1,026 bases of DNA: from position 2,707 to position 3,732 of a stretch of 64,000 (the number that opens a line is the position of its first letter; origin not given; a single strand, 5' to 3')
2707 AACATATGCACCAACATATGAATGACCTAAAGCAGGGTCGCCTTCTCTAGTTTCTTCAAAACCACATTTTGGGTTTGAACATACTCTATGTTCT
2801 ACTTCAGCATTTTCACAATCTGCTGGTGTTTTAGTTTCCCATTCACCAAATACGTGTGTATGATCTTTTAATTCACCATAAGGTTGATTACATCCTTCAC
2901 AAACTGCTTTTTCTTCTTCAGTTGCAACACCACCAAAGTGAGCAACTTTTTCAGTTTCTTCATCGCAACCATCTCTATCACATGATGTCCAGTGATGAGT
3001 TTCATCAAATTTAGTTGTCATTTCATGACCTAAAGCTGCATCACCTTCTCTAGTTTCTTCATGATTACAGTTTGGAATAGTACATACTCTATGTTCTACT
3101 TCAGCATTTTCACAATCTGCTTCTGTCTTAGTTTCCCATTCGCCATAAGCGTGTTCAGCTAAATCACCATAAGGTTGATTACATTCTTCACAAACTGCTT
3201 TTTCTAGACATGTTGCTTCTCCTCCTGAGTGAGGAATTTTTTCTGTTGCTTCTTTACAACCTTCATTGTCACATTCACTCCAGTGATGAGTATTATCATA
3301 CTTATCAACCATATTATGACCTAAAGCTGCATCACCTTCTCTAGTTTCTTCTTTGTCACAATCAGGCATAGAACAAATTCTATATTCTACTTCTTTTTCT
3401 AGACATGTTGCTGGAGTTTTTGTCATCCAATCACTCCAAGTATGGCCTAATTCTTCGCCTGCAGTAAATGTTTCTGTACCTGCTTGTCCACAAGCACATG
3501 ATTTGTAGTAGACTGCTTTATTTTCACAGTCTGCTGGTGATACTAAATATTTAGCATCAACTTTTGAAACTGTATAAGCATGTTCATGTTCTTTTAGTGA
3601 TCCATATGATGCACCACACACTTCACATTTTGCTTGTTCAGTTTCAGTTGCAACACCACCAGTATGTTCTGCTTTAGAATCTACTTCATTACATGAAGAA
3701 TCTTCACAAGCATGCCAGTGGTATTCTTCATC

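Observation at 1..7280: Two giant paralogous Cys/His-rich tandem-repeat lipoproteins (Big_2 + LamG modules) inside a glycan-utilisation operon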

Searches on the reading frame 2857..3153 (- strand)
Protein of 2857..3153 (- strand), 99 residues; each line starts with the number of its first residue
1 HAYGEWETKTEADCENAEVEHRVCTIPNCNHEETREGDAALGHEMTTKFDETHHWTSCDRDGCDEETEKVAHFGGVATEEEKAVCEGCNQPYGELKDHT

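Call 29: predict_structure(alignment_id=A1)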
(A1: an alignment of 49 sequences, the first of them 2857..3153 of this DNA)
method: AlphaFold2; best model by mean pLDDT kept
length: 99 residues; sequences in the alignment: 49
mean_pLDDT: 95.8   pTM: 0.70
mean pLDDT of the five models: 95.8, 95.6, 95.5, 95.5, 95.1
residues with pLDDT >= 90: 93; 70-90: 5; 50-70: 1; < 50: 0
segments of 3 or more residues with pLDDT < 50: none
pLDDT, mean of each block of 10 residues (from residue 1): 94 97 95 97 97 97 96 97 97 90
secondary structure, 60 per line:
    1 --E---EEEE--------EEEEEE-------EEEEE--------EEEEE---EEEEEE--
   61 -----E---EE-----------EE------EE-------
elements in order: E7-10 E19-24 E32-36 E45-49 E53-58

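Call 41: fold_search(model_id=the predicted structure, library=pdb)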
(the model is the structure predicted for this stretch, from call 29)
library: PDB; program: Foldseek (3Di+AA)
matches with E <= 10: 302; with E <= 0.001: 0
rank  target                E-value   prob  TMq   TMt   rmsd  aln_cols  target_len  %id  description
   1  6dwa_H                1.2e+00  0.08  0.20  0.11  22.1       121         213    8  Structure of the 4497 Antibody Fab fragment bound to a Staphylococcus aureus wall techoic acid analog (released 2018-08-29)
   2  8xrt_C                1.4e+00  0.10  0.21  0.04  18.8       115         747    6  The crystal structure of a GH3 enzyme CcBgl3B (released 2024-04-10)
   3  5d6c_H                1.4e+00  0.06  0.17  0.08  22.0       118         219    8  Structure of 4497 Fab bound to synthetic wall teichoic acid fragment (released 2015-11-11)
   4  3oyy_A                1.5e+00  0.10  0.19  0.11  16.3        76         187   13  Structure of Pseudomonas aeruginosa elongation factor P (released 2011-03-09)
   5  3nzh_H                1.5e+00  0.06  0.18  0.10  22.2       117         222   10  Crystal structure of anti-emmprin antibody 5F6 FAB (released 2011-07-27)
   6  8jkf_H                1.6e+00  0.08  0.19  0.17  22.2        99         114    9  CryoEM structure of sNS1 complexed with Fab 3G2 (released 2024-12-11)
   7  6dwc_H                1.6e+00  0.06  0.20  0.11  22.1       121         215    8  Structure of the apo 4497 antibody Fab fragment (released 2018-08-29)
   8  7ph4_C                1.7e+00  0.05  0.17  0.15  21.8       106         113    7  AMP-PNP bound nanodisc reconstituted MsbA with nanobodies, spin-labeled at position T68C (released 2022-08-24)
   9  5b6f_D                1.8e+00  0.06  0.20  0.11  22.1       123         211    9  Crystal structure of the Fab fragment of an anti-Leukotriene C4 monoclonal antibody complexed with LTC4 (released 2017-05-31)
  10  8e1g_H                1.8e+00  0.06  0.18  0.09  22.3       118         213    8  SARS-CoV-2 RBD in complex with Omicron-neutralizing antibody 2A10 (released 2023-06-28)
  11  6pxr_H                1.9e+00  0.05  0.18  0.09  21.8       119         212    9  Anti-TAU BIIB092 FAB with TAU peptide (released 2020-07-29)
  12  7qxd_HHH              1.9e+00  0.04  0.17  0.08  21.9       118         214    8  Recognition of Staphylococcus aureus wall teichoic acid analogue SA475 (compound 2) by Fab4497 (released 2022-08-31)
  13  4s37_R                2.0e+00  0.04  0.16  0.10  16.0        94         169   10  Crystal structure of R2 pyocin membrane-piercing spike (released 2016-01-27)
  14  6dwc_B                2.0e+00  0.04  0.17  0.08  21.9       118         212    7  Structure of the apo 4497 antibody Fab fragment (released 2018-08-29)
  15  2jki_S                2.1e+00  0.09  0.20  0.21  18.9        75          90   16  Complex of Hsp90 N-terminal and Sgt1 CS domain (released 2008-10-07)
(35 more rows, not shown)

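Call 72: search_protein_representatives(alignment_id=A1)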
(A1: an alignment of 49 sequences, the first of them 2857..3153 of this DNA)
Query: 49 sequences, 97 profile positions. Proteins with E-value up to 0.001 (for the whole library): 26956; up to 1e-10: 10586; up to 1e-30: 1570. The best 150 are listed.
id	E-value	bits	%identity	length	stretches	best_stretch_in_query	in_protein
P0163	7.2e-261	860.2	-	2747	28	5-97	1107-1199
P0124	2.0e-210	698.5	-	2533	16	1-97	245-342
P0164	6.0e-189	629.6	-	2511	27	39-97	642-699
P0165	1.7e-186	621.8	-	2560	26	36-97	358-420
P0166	7.4e-186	619.7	-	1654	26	36-93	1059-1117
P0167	4.7e-177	591.5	-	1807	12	7-97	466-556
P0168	4.9e-177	591.4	-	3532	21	2-97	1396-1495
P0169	6.0e-164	549.5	-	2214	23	1-97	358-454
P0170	3.5e-151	508.6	-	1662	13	1-97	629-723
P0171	3.0e-144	486.4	-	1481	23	35-97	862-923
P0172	2.2e-140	473.9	-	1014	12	39-97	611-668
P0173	1.4e-138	468.2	-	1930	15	5-97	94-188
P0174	4.1e-136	460.2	-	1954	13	37-97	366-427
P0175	1.3e-131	445.9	-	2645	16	4-97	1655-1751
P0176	1.3e-127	433.0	-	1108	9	5-97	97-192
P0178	8.6e-116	395.1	-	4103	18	9-95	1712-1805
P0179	2.8e-115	393.4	-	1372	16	43-95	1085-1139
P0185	2.2e-110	377.8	-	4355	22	7-97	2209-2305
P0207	2.0e-95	329.8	-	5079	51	11-87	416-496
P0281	5.3e-73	257.9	-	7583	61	8-97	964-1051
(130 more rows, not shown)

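Call 73: search_protein_families(library=pfam, proteins=[P0163, P0166, P0167, P0170, P0172, P0176], max_evalue=0.0001)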
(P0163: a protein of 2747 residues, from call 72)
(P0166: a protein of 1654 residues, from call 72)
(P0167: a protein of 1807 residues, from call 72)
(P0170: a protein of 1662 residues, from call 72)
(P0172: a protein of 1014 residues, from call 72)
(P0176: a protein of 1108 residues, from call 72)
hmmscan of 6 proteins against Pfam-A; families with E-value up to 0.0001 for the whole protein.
P0163 (2747 aa): 3 families
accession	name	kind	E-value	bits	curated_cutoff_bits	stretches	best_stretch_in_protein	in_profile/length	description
PF18998.6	Flg_new_2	-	8.8e-43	144.6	23.6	2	2676-2746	1-72/73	Divergent InlB B-repeat domain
PF20719.2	Med16_C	-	1.7e-23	83.6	21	0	1121-1150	78-108/123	Mediator complex subunit 16, C-terminal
PF03110.19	SBP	-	5.1e-06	27.1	27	0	1114-1137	30-53/75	SBP domain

P0166 (1654 aa): 0 families

P0167 (1807 aa): 4 families
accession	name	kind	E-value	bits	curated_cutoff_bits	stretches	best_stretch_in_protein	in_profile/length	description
PF13306.12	LRR_5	-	6.9e-102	336.7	27.7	4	1645-1771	2-125/127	BspA type Leucine rich repeat region (6 copies)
PF23451.1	Zn_ribbon_PaaD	-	7e-18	64.4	27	0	609-654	7-52/53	PaaD zinc beta ribbon domain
PF13855.12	LRR_8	-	1.2e-09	38.2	27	0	1574-1615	13-55/61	Leucine rich repeat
PF11880.13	DUF3400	-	2.1e-06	27.7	25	0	599-620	22-43/45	Domain of unknown function (DUF3400)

P0170 (1662 aa): 0 families

P0172 (1014 aa): 1 family
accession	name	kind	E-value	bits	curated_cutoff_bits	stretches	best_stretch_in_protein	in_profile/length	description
PF04773.18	FecR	-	4.7e-09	37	24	1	72-175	1-96/97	FecR protein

P0176 (1108 aa): 1 family
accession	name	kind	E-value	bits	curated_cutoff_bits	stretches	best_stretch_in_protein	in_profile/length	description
PF22058.2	X25_BaPul_like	-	3.5e-05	24.3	27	0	658-723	24-84/87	Pullulanase X25 domain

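Call 75: search_protein_families(library=pfam, proteins=[window:2857-3153:-], max_evalue=10)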
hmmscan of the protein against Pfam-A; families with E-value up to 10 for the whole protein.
seq(99 aa): 0 families

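Call 76: search_solved_structures(query=A1, max_evalue=10, show_alignments=3)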
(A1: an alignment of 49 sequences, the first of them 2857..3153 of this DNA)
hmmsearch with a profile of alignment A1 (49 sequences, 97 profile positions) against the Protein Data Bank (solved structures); distinct sequences matched with E-value up to 10: 1.
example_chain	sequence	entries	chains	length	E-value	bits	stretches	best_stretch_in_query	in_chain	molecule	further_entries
9qa6_A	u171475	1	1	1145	6.9e-10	42.7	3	9-74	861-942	IgA protease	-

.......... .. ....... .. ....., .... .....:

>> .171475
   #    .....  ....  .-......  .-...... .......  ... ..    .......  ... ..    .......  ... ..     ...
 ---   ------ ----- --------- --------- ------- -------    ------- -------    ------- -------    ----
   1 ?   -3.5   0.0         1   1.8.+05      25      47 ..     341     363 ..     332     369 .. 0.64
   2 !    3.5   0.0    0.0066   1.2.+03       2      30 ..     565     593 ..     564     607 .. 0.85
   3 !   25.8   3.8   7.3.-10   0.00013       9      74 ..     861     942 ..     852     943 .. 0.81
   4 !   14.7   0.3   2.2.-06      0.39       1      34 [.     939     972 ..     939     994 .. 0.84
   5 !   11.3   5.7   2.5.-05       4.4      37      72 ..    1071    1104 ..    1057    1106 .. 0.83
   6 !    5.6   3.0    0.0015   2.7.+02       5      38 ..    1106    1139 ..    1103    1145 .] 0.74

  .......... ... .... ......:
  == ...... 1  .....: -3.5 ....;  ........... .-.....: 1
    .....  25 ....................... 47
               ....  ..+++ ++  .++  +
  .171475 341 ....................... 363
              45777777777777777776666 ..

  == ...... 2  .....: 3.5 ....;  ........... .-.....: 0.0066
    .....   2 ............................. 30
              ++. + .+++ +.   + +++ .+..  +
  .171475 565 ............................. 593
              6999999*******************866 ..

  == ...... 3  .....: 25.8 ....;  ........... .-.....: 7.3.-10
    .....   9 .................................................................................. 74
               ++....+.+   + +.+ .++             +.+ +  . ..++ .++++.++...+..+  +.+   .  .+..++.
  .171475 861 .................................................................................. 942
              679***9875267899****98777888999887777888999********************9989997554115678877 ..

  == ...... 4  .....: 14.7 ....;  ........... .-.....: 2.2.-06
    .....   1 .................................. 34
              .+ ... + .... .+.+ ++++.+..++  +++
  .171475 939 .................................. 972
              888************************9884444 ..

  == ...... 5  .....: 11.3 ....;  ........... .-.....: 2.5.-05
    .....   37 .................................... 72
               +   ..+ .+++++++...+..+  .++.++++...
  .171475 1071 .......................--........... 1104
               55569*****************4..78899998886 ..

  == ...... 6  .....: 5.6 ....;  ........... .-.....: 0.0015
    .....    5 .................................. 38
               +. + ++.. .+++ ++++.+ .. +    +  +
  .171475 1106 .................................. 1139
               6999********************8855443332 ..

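Call 87: list_cluster_members(proteins=[P0163, P0164, P0165, P0166, P0167, P0168, P0178, P0207, P0281, P0185])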
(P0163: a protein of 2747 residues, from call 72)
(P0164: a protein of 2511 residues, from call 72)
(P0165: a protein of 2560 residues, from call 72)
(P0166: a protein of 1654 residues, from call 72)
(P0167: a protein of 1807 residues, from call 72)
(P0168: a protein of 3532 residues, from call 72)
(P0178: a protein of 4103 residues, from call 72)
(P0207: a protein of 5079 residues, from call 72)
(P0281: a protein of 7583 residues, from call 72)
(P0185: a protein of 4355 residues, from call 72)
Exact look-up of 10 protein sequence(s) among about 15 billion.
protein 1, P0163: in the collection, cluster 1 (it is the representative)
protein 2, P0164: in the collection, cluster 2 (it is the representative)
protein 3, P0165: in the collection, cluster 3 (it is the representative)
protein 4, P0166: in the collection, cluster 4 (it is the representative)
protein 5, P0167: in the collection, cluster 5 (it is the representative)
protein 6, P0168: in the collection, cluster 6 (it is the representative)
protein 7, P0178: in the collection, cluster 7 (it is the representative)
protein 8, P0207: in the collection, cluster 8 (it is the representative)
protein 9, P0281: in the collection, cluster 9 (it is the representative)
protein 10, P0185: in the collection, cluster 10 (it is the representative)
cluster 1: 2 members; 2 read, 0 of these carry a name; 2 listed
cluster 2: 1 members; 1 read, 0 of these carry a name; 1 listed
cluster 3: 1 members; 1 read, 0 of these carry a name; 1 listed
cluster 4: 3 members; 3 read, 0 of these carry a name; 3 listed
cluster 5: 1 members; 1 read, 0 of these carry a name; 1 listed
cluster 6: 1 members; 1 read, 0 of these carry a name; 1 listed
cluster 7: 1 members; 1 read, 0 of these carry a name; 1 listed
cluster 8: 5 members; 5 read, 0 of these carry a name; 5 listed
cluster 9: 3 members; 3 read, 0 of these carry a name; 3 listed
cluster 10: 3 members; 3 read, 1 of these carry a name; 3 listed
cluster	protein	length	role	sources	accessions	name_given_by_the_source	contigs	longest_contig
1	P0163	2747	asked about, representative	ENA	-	-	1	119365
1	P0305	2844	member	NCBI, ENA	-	-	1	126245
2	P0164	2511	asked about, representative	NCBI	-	-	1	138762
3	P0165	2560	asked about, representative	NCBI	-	-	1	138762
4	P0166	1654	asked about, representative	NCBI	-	-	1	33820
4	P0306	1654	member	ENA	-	-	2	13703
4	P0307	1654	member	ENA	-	-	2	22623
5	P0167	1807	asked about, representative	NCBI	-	-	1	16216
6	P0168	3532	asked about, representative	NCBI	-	-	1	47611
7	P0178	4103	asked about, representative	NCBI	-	-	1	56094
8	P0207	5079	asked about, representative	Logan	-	-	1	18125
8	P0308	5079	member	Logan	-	-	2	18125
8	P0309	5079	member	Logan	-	-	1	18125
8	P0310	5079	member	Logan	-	-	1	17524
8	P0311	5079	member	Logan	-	-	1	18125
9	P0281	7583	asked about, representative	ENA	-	-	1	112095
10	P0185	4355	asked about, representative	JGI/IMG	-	-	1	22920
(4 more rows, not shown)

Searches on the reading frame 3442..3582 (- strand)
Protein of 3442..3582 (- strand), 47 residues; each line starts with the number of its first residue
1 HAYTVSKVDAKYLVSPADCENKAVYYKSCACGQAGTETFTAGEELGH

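Call 75: search_protein_families(library=pfam, proteins=[window:3442-3582:-], max_evalue=10)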
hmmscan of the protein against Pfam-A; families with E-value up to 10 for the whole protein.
seq(47 aa): 1 family
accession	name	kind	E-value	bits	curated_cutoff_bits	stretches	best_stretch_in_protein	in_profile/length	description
PF12677.13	DUF3797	-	0.49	10.8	25.1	1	22-32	35-45/48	Domain of unknown function (DUF3797)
